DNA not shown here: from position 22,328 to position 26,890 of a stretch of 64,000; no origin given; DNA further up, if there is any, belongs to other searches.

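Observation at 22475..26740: SARP/STAND regulator with a C-terminal periplasmic-type solute-binding-protein (family 5) sensor domain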

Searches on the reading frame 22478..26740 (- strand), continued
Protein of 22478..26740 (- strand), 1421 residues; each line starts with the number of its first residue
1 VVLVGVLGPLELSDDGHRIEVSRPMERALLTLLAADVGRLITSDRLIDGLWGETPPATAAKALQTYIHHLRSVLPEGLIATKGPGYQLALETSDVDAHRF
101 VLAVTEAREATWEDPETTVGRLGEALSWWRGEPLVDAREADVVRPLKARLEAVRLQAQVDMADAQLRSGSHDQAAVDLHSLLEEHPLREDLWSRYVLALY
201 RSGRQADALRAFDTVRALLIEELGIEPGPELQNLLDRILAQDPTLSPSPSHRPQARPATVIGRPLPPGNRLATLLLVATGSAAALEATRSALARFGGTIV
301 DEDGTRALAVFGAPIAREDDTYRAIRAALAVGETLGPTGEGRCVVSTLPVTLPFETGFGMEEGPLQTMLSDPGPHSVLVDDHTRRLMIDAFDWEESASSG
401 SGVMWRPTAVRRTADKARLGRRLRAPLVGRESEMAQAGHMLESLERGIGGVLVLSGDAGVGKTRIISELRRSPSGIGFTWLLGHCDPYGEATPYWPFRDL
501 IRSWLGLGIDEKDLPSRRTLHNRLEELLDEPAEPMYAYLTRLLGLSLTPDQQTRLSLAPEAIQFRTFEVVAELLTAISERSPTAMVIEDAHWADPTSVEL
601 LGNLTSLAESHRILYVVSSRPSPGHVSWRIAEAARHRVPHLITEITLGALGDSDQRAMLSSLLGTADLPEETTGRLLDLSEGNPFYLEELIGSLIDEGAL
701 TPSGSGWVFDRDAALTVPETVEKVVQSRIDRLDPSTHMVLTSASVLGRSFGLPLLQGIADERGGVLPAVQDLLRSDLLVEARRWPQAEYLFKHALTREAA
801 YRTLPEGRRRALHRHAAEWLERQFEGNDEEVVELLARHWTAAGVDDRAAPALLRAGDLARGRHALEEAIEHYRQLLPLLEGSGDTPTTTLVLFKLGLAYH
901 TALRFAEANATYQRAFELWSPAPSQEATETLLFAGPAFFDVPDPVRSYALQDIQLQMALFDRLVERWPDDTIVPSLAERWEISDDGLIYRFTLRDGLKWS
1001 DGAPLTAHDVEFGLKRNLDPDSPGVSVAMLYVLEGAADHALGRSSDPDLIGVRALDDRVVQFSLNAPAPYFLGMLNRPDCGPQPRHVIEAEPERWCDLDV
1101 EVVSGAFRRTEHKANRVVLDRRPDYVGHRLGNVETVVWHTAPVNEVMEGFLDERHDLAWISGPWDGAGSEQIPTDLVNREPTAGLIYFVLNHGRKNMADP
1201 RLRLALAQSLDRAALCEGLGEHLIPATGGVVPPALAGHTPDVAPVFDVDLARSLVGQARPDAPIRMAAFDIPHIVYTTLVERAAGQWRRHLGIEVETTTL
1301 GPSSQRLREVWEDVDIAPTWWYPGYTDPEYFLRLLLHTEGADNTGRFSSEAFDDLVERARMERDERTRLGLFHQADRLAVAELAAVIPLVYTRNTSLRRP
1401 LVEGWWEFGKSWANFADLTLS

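Call 33: find_related_loci(query=A1, collection=genome_contigs, flank=3000)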
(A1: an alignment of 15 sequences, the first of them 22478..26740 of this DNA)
Query A1 (1421 aa) in genome_contigs; peptide patterns used: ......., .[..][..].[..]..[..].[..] (x = any residue, [..] = any of these).
599 stretches matched a pattern (row limit reached: there are more); 567 encode a relative of the query (tblastn E <= 1e-3); the best 80 are kept; 80 distinct loci.
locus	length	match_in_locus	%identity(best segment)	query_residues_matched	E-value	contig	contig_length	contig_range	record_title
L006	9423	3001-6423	46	295-1420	0e+0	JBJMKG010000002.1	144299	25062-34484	MAG: Gaiellaceae bacterium isolate H2_18_all_fractions_metab_91_71_22 k255_211876, whole genome shotgun sequence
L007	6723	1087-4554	32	282-1405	1e-155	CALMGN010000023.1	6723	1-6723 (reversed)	MAG TPA_asm: uncultured Anaerolineaceae bacterium isolate SRR6284162_bin.61_CONCOCT_v1.1_MAG genome assembly, contig: ER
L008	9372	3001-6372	32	290-1418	1e-127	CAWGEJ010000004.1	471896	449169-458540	MAG: uncultured Thermoleophilia bacterium isolate MFD02134.bin.1.147 genome assembly, contig: contig_145, whole genome s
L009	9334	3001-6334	33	292-1406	7e-130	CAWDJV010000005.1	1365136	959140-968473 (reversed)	MAG: uncultured Actinomycetes bacterium isolate MFD04850.bin.1.280 genome assembly, contig: contig_43825, whole genome s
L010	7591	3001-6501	29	283-1403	2e-121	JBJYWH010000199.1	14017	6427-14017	MAG: Anaerolineales bacterium isolate J5_7_160517rDrA_9 J5_7_160517rDrA_9_000000000199, whole genome shotgun sequence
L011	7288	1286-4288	31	415-1420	3e-105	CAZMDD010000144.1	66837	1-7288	MAG TPA_asm: uncultured Caldilineales bacterium isolate binchicken_co219_232 genome assembly, contig: k141_1527787, whol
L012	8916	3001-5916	33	424-1402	1e-97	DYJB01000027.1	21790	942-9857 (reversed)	MAG TPA_asm: Candidatus Aquidulcis sp. isolate FI88_3_69_8 Afr_mines_FI88_895_length_21790_cov_3_581689, whole genome sh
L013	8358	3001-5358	33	6-829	3e-84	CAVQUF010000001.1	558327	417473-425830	MAG: uncultured Actinomycetes bacterium isolate MFD10007.bin.1.123 genome assembly, contig: contig_12447, whole genome s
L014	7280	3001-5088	29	284-947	2e-75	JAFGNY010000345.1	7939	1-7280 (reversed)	MAG: Bacteroidales bacterium isolate Zod_Metabat.574 k87_10734405, whole genome shotgun sequence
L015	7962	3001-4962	28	297-919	5e-74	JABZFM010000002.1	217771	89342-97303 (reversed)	MAG: Desulfobacteraceae bacterium isolate Grevelingen_8MPa_metabat2.60 scaffold_61, whole genome shotgun sequence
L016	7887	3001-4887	33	277-879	3e-72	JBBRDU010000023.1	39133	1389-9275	MAG: Chthoniobacterales bacterium isolate Co_metawrap_2469 Cmw_2469_k141_18961555_length_39133_cov_9.0000, whole genome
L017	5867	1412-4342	30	6-956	3e-71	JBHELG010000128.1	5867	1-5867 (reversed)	MAG: Nitriliruptorales bacterium isolate S1_bin.7.orig S1_k141_4183201, whole genome shotgun sequence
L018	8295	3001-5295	31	6-831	4e-71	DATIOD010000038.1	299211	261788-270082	MAG TPA_asm: Gaiellaceae bacterium isolate SMAG_U15814 k141_1484693, whole genome shotgun sequence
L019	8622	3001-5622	31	1-880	6e-70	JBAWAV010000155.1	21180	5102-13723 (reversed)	MAG: Mycobacterium sp. isolate MFD09495_ilm_asm_bin14 k127_72890, whole genome shotgun sequence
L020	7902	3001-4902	32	277-879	2e-69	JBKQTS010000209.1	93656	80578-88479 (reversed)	MAG: Syntrophobacteraceae bacterium isolate MHr2D2E2F__bin_75 MHr2D2E2F_000000209023, whole genome shotgun sequence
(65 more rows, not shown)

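Call 37: find_encoding_contigs(protein=P0003, flank=4000, max_places=1)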
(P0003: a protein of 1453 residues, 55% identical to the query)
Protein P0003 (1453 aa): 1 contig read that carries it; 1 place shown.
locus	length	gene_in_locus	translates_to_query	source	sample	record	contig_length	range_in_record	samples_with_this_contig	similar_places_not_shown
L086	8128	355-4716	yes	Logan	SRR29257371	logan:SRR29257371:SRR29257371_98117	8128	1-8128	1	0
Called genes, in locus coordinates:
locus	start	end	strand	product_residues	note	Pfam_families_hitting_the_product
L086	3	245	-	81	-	?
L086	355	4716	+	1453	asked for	PF00486:Trans_reg_C, PF03704:BTAD, PF13432:TPR_16 (weak), PF13191:AAA_16, PF00496:SBP_bac_5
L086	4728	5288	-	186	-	PF00583:Acetyltransf_1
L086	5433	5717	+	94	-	PF13239:2TM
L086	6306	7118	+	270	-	-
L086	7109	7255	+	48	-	-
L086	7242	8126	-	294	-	?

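Call 38: find_encoding_contigs(protein=P0005, flank=4000, max_places=1)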
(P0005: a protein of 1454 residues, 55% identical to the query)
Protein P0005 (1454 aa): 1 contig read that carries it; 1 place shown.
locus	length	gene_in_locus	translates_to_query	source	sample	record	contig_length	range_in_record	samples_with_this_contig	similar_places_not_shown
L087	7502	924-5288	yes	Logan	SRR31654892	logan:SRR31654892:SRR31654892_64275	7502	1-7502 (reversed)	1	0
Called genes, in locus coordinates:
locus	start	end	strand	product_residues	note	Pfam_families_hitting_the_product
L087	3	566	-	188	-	?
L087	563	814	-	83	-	PF14026:SCO4226-like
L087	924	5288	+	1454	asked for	PF00486:Trans_reg_C, PF03704:BTAD, PF13191:AAA_16, PF00496:SBP_bac_5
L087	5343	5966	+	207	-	PF01257:2Fe-2S_thioredx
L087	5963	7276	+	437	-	PF01512:Complex1_51K, PF10531:SLBB (weak), PF10589:NADH_4Fe-4S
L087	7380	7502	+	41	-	?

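Call 39: find_encoding_contigs(protein=P0015, flank=4000, max_places=1)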
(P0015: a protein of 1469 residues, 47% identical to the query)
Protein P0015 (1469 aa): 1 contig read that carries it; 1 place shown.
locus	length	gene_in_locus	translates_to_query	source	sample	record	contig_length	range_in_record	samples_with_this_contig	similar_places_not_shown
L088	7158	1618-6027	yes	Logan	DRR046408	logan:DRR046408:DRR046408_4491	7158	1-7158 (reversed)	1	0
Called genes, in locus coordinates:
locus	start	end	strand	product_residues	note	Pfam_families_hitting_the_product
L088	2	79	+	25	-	?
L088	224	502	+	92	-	PF07452:CHRD (weak)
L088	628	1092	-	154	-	-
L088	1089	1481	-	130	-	PF14026:SCO4226-like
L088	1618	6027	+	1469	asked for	PF00486:Trans_reg_C (weak), PF13401:AAA_22 (faint), PF03704:BTAD, PF00211:Guanylate_cyc, PF13191:AAA_16, PF00496:SBP_bac_5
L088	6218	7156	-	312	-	?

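Call 61: search_protein_families(library=ncbifam, proteins=[L002:6905-7642:-], max_evalue=0.1)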
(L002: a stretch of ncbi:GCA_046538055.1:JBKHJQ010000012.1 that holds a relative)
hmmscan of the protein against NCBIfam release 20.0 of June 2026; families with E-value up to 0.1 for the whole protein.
L002:6905-7642:- (245 aa): 0 families

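Call 62: search_solved_structures(query=L002:6905-7642:-, max_evalue=1, show_alignments=1)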
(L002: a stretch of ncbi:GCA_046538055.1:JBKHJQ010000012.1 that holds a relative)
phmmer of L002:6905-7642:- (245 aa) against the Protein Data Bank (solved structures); distinct sequences matched with E-value up to 1: 1.
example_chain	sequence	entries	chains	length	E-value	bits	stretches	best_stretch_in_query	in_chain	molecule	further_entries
9g93_A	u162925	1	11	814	0.7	12.5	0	4-83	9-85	S-layer protein sap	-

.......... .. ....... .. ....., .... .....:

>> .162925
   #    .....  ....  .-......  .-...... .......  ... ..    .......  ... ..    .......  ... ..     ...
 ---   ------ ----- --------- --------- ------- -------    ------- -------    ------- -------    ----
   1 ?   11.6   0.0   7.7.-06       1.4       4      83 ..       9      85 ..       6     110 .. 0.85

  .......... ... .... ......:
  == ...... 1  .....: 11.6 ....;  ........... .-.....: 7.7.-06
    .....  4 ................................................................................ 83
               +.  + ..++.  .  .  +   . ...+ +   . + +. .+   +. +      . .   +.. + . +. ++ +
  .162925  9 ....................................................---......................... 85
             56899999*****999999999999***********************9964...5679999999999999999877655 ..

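Call 77: list_cluster_members(proteins=[P0001, P0007])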
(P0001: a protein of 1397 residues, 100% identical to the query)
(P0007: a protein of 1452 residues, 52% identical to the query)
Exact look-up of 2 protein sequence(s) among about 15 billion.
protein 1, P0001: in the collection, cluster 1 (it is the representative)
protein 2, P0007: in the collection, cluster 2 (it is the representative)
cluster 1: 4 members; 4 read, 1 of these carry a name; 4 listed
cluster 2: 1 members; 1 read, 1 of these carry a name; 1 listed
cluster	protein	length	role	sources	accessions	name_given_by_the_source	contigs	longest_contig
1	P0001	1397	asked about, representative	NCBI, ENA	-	-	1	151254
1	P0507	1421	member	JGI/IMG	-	ABC-type oligopeptide transport system substrate-binding subunit/DNA-binding SARP family ...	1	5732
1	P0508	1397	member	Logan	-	-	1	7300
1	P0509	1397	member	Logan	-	-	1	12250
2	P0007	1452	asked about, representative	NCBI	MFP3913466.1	MAG: ABC transporter substrate-binding protein [Actinomycetota bacterium]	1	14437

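Call 84: search_protein_families(library=padloc, proteins=[window:22478-26740:-], max_evalue=0.001)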
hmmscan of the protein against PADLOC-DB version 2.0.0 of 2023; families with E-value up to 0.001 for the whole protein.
window:22478-26740:- (1421 aa): 0 families
